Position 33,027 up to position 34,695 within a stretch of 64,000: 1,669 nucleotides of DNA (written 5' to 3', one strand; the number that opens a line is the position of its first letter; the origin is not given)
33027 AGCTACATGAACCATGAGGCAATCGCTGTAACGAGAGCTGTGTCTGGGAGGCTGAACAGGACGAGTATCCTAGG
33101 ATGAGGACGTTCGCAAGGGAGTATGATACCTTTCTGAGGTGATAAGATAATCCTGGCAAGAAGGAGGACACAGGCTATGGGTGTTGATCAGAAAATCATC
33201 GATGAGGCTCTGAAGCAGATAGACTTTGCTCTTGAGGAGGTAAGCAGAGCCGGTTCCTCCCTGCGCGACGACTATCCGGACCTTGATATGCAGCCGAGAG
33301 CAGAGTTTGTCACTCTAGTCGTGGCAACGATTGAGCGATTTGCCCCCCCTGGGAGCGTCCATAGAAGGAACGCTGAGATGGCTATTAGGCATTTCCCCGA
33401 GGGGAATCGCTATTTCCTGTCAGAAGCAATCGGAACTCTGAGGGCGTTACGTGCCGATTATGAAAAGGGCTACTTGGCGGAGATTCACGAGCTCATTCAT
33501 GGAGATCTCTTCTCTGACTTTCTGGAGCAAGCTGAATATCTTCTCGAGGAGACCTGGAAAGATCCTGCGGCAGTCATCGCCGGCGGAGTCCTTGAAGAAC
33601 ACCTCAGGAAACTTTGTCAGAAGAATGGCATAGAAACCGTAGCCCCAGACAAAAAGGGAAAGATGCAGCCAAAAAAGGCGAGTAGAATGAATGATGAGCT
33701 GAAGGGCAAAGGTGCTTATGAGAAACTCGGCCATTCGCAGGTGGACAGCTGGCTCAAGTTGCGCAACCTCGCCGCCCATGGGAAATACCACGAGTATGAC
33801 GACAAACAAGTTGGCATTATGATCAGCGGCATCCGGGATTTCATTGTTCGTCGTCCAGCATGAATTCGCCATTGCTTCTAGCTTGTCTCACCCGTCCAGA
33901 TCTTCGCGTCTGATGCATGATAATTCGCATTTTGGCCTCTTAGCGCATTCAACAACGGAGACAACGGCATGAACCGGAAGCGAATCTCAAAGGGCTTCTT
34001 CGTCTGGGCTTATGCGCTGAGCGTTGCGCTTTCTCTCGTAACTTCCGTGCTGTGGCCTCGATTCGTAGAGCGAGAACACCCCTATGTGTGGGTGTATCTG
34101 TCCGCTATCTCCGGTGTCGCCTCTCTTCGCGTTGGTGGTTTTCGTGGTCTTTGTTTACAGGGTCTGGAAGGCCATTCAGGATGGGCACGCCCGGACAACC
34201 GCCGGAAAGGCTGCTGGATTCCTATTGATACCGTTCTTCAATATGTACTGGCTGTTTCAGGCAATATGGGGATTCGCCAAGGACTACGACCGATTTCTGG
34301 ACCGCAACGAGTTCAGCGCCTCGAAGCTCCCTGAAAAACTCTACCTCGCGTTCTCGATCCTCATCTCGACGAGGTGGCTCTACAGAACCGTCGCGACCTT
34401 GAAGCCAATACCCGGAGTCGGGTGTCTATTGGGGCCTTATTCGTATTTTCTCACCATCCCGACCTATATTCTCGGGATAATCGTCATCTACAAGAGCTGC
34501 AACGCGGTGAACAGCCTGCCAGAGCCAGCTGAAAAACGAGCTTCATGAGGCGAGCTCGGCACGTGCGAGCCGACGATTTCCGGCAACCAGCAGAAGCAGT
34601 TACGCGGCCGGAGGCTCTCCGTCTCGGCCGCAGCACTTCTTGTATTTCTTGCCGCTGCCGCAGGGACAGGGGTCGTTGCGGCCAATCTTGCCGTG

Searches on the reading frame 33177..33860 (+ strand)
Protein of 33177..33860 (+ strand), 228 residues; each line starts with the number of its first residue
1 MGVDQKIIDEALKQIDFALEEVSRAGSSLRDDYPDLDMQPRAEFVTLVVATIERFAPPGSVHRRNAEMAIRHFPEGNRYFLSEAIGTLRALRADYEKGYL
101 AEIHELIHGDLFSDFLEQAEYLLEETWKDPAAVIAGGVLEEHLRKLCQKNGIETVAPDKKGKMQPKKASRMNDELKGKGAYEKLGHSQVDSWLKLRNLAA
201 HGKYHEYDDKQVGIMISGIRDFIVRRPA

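Call 3: search_protein_families(library=pfam, proteins=[window:33177-33860:+], max_evalue=1)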
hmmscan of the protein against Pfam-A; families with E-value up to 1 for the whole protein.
window:33177-33860:+ (228 aa): 1 family
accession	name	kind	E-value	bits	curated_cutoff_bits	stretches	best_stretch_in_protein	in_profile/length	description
PF18735.6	HEPN_RiboL-PSP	-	0.011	16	28.4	1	161-210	143-169/191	RiboL-PSP-HEPN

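Call 4: search_protein_families(library=padloc, proteins=[window:33177-33860:+], max_evalue=1)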
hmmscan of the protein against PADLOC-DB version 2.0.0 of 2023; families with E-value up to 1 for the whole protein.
window:33177-33860:+ (228 aa): 0 families

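Call 5: search_protein_families(library=ncbifam, proteins=[window:33177-33860:+], max_evalue=1)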
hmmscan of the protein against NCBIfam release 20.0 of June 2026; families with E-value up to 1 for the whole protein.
window:33177-33860:+ (228 aa): 0 families

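Call 7: find_homologous_proteins(query=window:33177-33860:+)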
Query window:33177-33860:+ (228 aa): 613 proteins with E <= 0.001 among 1311 candidates; the best 120 are listed.
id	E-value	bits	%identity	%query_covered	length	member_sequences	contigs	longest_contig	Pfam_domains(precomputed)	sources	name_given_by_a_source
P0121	4.1e-148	509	100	100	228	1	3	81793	-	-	-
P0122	5.2e-100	352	73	100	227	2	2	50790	PF18735.7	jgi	-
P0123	3.4e-89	316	67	100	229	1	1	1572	PF18735.7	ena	-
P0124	1.1e-63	233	54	100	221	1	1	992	PF18735.7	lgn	-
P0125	2.0e-63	232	53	100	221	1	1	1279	-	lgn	-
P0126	2.6e-63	232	54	100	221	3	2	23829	-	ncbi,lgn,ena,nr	ncbi:MAG: hypothetical protein KAX20_03550 [Candidatus Omnitrophica bacterium]|nr:hypothetical prote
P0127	2.9e-63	232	55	99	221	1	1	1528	-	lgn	-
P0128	5.6e-63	231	56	96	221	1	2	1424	-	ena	-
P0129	1.6e-62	229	54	100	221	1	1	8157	-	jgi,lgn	-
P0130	3.1e-61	225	52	100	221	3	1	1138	-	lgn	-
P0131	4.6e-60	221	53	100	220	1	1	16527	-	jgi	jgi:hypothetical protein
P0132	6.0e-60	221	55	100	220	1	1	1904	-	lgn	-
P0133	2.4e-58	216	51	100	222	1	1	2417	PF18735.7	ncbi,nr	ncbi:MAG: DUF4145 domain-containing protein [Candidatus Lokiarchaeota archaeon]|nr:DUF4145 domain-co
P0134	3.7e-58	215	52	100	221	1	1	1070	-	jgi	jgi:hypothetical protein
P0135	3.4e-57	212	52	100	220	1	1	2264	-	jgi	jgi:hypothetical protein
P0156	1.9e-53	200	48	100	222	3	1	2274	PF18735.7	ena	-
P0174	2.7e-52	196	48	100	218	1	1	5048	PF18735.7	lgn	-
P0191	1.2e-51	194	49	87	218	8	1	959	PF18735.7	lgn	-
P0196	3.7e-51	192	46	100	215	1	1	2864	PF18735.7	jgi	jgi:hypothetical protein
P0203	7.9e-51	191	50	95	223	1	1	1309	PF18735.7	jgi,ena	-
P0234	3.8e-49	186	47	96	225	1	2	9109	PF18735.7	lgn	-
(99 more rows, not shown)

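Call 9: find_encoding_contigs(protein=P0122, flank=5000, max_places=3)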
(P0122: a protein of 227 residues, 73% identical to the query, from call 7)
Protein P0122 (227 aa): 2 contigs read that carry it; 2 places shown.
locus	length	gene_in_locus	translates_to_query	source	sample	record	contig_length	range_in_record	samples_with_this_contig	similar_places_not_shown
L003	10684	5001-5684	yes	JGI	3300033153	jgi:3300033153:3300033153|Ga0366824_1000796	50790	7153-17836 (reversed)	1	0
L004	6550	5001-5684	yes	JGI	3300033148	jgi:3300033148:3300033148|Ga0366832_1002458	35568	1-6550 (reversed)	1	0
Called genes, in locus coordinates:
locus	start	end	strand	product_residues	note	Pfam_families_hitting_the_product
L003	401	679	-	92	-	-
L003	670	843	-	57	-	-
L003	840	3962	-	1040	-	PF02811:PHP, PF07733:DNA_pol3_alpha, PF17657:DNA_pol3_finger, PF14579:HHH_6, PF01336:tRNA_anti-codon (faint)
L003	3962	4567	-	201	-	PF01726:LexA_DNA_bind, PF00717:Peptidase_S24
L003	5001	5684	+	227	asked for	PF18735:HEPN_RiboL-PSP (weak)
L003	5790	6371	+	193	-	-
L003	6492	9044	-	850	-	PF07517:SecA_DEAD, PF01043:SecA_PP_bind, PF21090:P-loop_SecA, PF07516:SecA_SW, PF02810:SEC-C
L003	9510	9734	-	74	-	PF10049:DUF2283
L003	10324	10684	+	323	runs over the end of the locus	PF05598:DUF772, PF01609:DDE_Tnp_1 (faint), PF13751:DDE_Tnp_1_6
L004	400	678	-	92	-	-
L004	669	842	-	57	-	-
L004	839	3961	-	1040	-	PF02811:PHP, PF07733:DNA_pol3_alpha, PF17657:DNA_pol3_finger, PF14579:HHH_6, PF01336:tRNA_anti-codon (faint)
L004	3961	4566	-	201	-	PF01726:LexA_DNA_bind, PF00717:Peptidase_S24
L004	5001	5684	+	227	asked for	PF18735:HEPN_RiboL-PSP (weak)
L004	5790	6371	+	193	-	-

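Call 32: find_related_loci(query=A5, collection=genome_contigs, flank=6000)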
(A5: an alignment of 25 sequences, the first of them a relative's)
Query A5 (228 aa) in genome_contigs; peptide patterns used: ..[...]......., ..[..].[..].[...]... (x = any residue, [..] = any of these).
414 stretches matched a pattern; 379 encode a relative of the query (tblastn E <= 1e-3); the best 80 are kept; 80 distinct loci.
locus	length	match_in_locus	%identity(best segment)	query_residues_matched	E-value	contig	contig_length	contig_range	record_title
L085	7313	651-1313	54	1-228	2e-71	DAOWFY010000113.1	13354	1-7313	MAG TPA_asm: bacterium isolate CSMAG_1977 CSMAG_1977_k141_1223981_length_13354_cov_46.8442, whole genome shotgun sequenc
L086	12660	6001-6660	51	1-228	3e-65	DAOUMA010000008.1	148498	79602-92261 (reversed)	MAG TPA_asm: Dehalococcoidia bacterium isolate W31_72 k127_972812, whole genome shotgun sequence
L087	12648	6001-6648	50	9-228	2e-62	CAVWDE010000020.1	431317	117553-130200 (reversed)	MAG: uncultured Alphaproteobacteria bacterium isolate MFD04944.bin.2.82 genome assembly, contig: contig_35917, whole gen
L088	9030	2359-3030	46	1-228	1e-61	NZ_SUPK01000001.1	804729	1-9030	Cohnella pontilimi strain CAU 1483 contig1, whole genome shotgun sequence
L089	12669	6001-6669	48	1-228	9e-59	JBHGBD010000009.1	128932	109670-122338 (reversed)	MAG: Terriglobia bacterium isolate SBS.BIN.50 SBSBIN50_contig_9, whole genome shotgun sequence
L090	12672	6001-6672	49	5-228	2e-60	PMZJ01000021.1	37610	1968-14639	MAG: Phycisphaerales bacterium isolate fen_1345 73.20110800_E3D.38_contig_12005, whole genome shotgun sequence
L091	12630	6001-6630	47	12-228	9e-58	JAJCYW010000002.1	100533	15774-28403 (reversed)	MAG: Chloroflexota bacterium isolate OFTM331 OFTM331_1, whole genome shotgun sequence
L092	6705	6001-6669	47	1-228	9e-58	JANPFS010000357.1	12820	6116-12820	MAG: Blastocatellia bacterium isolate VAR_78_concoct_101 VAR_78_k141_4187004, whole genome shotgun sequence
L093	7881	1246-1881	46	1-228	2e-57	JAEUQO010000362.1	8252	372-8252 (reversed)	MAG: Acidobacteria bacterium isolate new MAG-253 k141_245106, whole genome shotgun sequence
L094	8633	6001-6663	44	1-228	4e-57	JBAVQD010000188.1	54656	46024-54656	MAG: Candidatus Sulfotelmatobacter sp. isolate MFD00689_ilm_asm_bin11 k127_74615, whole genome shotgun sequence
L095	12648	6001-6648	48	8-228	2e-57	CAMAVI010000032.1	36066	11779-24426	MAG: Candidatus Sulfopaludibacter sp. SbA3 isolate MaH-09apr19-49 genome assembly, contig: MaH-09apr19-C2487, whole geno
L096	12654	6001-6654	46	9-228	5e-57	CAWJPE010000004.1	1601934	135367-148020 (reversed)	MAG: uncultured Acidobacteriota bacterium isolate MFD04463.bin.1.45 genome assembly, contig: contig_35928, whole genome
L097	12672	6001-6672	46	8-228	6e-57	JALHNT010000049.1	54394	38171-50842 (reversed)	MAG: Anaerolineae bacterium isolate Bin_70_1 c_000000003060, whole genome shotgun sequence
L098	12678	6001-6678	46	1-228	9e-57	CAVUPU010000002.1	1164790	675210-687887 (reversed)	MAG: uncultured Acidobacteriota bacterium isolate MFD06229.bin.2.137 genome assembly, contig: contig_12578, whole genome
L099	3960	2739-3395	46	3-228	2e-56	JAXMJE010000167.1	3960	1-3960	MAG: Azonexus sp. isolate G7_maxbin.009_sub k141_210626, whole genome shotgun sequence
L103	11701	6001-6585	51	28-228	3e-55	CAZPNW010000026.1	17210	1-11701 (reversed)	MAG TPA_asm: uncultured Planctomycetales bacterium isolate binchicken_co216_53 genome assembly, contig: k141_1296406, wh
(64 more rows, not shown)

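Call 38: predict_structure(alignment_id=A5)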
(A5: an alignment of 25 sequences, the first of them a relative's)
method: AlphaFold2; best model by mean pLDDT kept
length: 228 residues; sequences in the alignment: 25
mean_pLDDT: 85.6   pTM: 0.58
mean pLDDT of the five models: 85.6, 83.6, 83.4, 81.9, 81.3
residues with pLDDT >= 90: 123; 70-90: 72; 50-70: 30; < 50: 3
segments of 3 or more residues with pLDDT < 50: none
pLDDT, mean of each block of 10 residues (from residue 1): 71 93 70 66 86 85 84 61 89 85 60 92 97 97 92 92 94 93 88 97 96 96 86
secondary structure, 60 per line:
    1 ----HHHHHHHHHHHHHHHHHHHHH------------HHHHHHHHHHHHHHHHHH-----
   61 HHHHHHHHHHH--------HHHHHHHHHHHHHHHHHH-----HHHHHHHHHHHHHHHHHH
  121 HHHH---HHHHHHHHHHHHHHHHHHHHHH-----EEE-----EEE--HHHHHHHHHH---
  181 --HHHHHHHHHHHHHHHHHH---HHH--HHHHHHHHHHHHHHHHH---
elements in order: H5-25 H38-55 H61-71 H80-97 H103-124 H128-149 E155-157 E163-165 H168-177 H183-200 H209-225

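Call 39: search_protein_families(library=phrogs, proteins=[window:33177-33860:+], max_evalue=0.1)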
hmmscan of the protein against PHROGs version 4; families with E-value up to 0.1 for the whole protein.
window:33177-33860:+ (228 aa): 1 family
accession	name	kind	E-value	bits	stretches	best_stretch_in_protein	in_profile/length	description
phrog_2039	-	unknown function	0.0022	18.2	1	108-223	183-294/312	-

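Call 49: fold_search(model_id=the predicted structure, library=pdb)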
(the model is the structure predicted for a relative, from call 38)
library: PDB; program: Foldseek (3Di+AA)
matches with E <= 10: 212; with E <= 0.001: 0
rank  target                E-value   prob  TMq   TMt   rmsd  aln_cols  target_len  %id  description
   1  2hsb                  3.4e-02  1.00  0.42  0.71   4.1       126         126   10  Crystal structure of a hepn domain containing protein (af_0298) from archaeoglobus fulgidus at 1.95 A resolution (released 2006-08-15)
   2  7ae9_D                2.5e-01  0.97  0.33  0.48   6.0       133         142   16  Crystal structure of mono-AMPylated HEPN(R46E) toxin in complex with MNT antitoxin (released 2020-12-30)
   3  7ae9_C                4.1e-01  0.93  0.32  0.46   6.9       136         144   16  Crystal structure of mono-AMPylated HEPN(R46E) toxin in complex with MNT antitoxin (released 2020-12-30)
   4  1ylm_A                4.3e-01  0.99  0.36  0.54   4.0       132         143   11  Structure of Cytosolic Protein of Unknown Function YutE from Bacillus subtilis (released 2005-03-01)
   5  7ae2_A                4.5e-01  0.93  0.32  0.46   6.3       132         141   14  Crystal structure of HEPN(H107A-Y109F) toxin in complex with MNT antitoxin (released 2020-12-30)
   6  7ae8_A                4.7e-01  0.99  0.37  0.51   4.0       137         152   12  Crystal structure of HEPN(R102A) toxin (released 2020-12-30)
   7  5yep_C                4.9e-01  0.98  0.37  0.58   4.2       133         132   10  Crystal structure of SO_3166-SO_3165 from Shewanella oneidensis (released 2018-03-28)
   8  7ae8_B                4.9e-01  0.91  0.32  0.43   6.5       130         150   16  Crystal structure of HEPN(R102A) toxin (released 2020-12-30)
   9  7ae6_A                6.2e-01  0.97  0.36  0.51   4.8       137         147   15  Crystal structure of di-AMPylated HEPN(R102A) toxin (released 2020-12-30)
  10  7p5j_A                6.2e-01  0.06  0.12  0.09  29.7       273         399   12  Cryo-EM structure of human TTYH1 in GDN (released 2021-08-11)
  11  7ae6_B                6.5e-01  0.77  0.29  0.42   6.7       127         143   16  Crystal structure of di-AMPylated HEPN(R102A) toxin (released 2020-12-30)
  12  6m6u_H                6.8e-01  0.97  0.37  0.58   4.3       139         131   11  Crystal structure the toxin-antitoxin MntA-HpeT mutant-D39ED41E (released 2020-09-30)
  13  7ae8_D                6.8e-01  0.97  0.36  0.51   4.7       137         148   14  Crystal structure of HEPN(R102A) toxin (released 2020-12-30)
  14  5yep_B                7.1e-01  0.98  0.40  0.63   3.4       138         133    9  Crystal structure of SO_3166-SO_3165 from Shewanella oneidensis (released 2018-03-28)
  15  9k8e_A                7.1e-01  0.21  0.23  0.23  17.3       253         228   11  Cryo-EM structure of designed zinc-induced tetrahedron Cage-t32-Zn1-HEHE-35 (released 2025-10-29)
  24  7ae9_A                9.5e-01  0.72  0.31  0.44   6.2       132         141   14  Crystal structure of mono-AMPylated HEPN(R46E) toxin in complex with MNT antitoxin (released 2020-12-30)
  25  6m6u_G                9.9e-01  0.95  0.37  0.59   4.2       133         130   10  Crystal structure the toxin-antitoxin MntA-HpeT mutant-D39ED41E (released 2020-09-30)
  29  7ae9_B                1.1e+00  0.51  0.27  0.39   7.1       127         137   15  Crystal structure of mono-AMPylated HEPN(R46E) toxin in complex with MNT antitoxin (released 2020-12-30)
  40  6m6u_D                1.7e+00  0.72  0.33  0.52   4.7       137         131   12  Crystal structure the toxin-antitoxin MntA-HpeT mutant-D39ED41E (released 2020-09-30)
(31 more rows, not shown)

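Call 72: search_protein_families(library=pfam, proteins=[L103:6802-7320:+, L103:2574-3779:+, L103:3785-5572:+], max_evalue=0.01)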
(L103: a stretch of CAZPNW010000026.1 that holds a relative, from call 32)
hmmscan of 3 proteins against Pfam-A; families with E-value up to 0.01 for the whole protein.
L103:6802-7320:+ (173 aa): 1 family
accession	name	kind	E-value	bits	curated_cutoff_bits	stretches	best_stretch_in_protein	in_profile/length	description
PF01541.30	GIY-YIG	-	8.5e-05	23.2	22.6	1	58-137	3-78/78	GIY-YIG catalytic domain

L103:2574-3779:+ (402 aa): 1 family
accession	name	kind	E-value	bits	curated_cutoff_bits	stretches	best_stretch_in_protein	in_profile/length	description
PF13289.12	SIR2_2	-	1.6e-16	61.2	24.5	1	160-311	2-127/141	SIR2-like domain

L103:3785-5572:+ (596 aa): 5 families
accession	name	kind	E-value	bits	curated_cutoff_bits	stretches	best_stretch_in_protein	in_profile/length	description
PF01935.23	DUF87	-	1.9e-34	120.1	23.2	1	139-422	1-218/220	Helicase HerA, central domain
PF05872.18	HerA_C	-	2.8e-11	43.2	22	1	432-563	246-384/502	Helicase HerA-like C-terminal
PF10412.15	TrwB_AAD_bind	-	2.2e-06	27.3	20.5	1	158-206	12-57/387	Type IV secretion-system coupling protein DNA-binding domain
PF01580.24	FtsK_SpoIIIE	-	2.6e-06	27.5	24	1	151-186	30-64/221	FtsK/SpoIIIE family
PF12846.13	AAA_10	-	8.3e-06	25.5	27.5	1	161-215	21-75/362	AAA-like domain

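Call 75: find_encoding_contigs(protein=P0123, flank=3000, max_places=3)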
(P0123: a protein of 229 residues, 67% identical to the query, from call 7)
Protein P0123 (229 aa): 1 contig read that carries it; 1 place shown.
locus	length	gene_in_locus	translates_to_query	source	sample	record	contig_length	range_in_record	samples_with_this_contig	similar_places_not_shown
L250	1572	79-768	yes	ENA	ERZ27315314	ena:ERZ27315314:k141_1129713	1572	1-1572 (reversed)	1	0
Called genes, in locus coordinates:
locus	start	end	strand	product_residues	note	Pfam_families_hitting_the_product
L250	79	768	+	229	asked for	PF18735:HEPN_RiboL-PSP (faint)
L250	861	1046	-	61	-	-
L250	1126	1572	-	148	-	?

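Call 83: search_solved_structures(query=A5, max_evalue=10, show_alignments=1)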
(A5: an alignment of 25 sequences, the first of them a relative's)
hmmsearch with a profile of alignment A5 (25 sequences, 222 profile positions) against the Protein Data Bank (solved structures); distinct sequences matched with E-value up to 10: 1.
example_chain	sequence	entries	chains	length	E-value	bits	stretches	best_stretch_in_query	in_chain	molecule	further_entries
6l80_A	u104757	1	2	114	1.1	12.1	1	101-159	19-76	Gamma-tubulin complex subunit mod21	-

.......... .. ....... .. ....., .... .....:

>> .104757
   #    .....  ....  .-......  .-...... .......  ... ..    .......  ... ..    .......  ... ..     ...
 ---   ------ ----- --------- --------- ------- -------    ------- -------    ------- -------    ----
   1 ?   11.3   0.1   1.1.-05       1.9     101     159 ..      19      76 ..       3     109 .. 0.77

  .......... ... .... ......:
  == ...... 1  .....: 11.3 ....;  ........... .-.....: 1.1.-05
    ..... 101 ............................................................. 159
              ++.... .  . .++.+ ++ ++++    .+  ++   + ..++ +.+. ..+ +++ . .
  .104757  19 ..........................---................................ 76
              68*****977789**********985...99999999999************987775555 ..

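Call 84: search_protein_families(library=pfam, alignment_id=A5, max_evalue=0.1)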
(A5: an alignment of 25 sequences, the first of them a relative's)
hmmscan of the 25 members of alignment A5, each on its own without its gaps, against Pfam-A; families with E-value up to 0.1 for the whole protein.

A. member 1, P0121 (228 aa): 1 family
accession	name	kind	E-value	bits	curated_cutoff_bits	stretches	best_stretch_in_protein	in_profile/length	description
PF18735.6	HEPN_RiboL-PSP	-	0.011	16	28.4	1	161-210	143-169/191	RiboL-PSP-HEPN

B. families by the number of members that match (of 25 scanned): 11 families
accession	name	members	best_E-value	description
PF18735.6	HEPN_RiboL-PSP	23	8.7e-07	RiboL-PSP-HEPN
PF13643.11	DUF4145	3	0.025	Domain of unknown function (DUF4145)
PF00326.27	Peptidase_S9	3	0.029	Prolyl oligopeptidase family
PF18737.6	HEPN_MAE_28990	2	0.011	MAE_28990/MAE_18760-like HEPN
PF10281.14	Ish1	2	0.046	Putative nuclear envelope organisation protein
PF14591.11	AF0941-like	1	0.00044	AF0941-like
PF08513.17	LisH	1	0.023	LisH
PF10111.15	Glyco_tranf_2_2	1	0.054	Glycosyltransferase like family 2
PF14557.12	AphA_like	1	0.07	Putative AphA-like transcriptional regulator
PF16924.11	DpaA_N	1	0.084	Dipicolinate synthase subunit A N-terminal domain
PF20669.3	Exo70_N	1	0.096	Exocyst complex component Exo70 N-terminal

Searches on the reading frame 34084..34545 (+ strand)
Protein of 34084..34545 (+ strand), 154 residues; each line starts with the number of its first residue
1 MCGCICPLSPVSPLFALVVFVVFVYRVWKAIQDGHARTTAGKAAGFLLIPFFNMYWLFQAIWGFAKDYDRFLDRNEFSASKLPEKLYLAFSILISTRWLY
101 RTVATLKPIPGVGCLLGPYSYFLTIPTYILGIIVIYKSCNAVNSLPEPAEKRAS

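Call 3: search_protein_families(library=pfam, proteins=[window:34084-34545:+], max_evalue=1)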
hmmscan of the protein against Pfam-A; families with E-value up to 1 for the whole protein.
window:34084-34545:+ (154 aa): 3 families
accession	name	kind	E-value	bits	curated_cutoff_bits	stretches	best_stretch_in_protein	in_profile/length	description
PF14219.11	DUF4328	-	0.013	15.5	27.2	1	14-60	29-78/166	Domain of unknown function (DUF4328)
PF20108.4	DUF6498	-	0.021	14.5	23.7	1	17-95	45-124/207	Family of unknown function (DUF6498)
PF12725.13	DUF3810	-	0.11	12.3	28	1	14-80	27-97/311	Protein of unknown function (DUF3810)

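Call 4: search_protein_families(library=padloc, proteins=[window:34084-34545:+], max_evalue=1)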
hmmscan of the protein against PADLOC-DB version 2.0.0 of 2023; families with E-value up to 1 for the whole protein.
window:34084-34545:+ (154 aa): 0 families

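Call 5: search_protein_families(library=ncbifam, proteins=[window:34084-34545:+], max_evalue=1)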
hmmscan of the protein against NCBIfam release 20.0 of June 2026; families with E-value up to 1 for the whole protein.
window:34084-34545:+ (154 aa): 2 families
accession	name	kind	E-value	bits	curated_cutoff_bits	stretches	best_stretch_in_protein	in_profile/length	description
NF046117.1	SCO4848_fam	hypoth_equivalog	0.033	14.2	45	1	14-48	14-45/70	SCO4848 family membrane protein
NF046054.1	memb_MPN527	equivalog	0.12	12.4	80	1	120-143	167-190/211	MPN527 family putative ECF transporter permease subunit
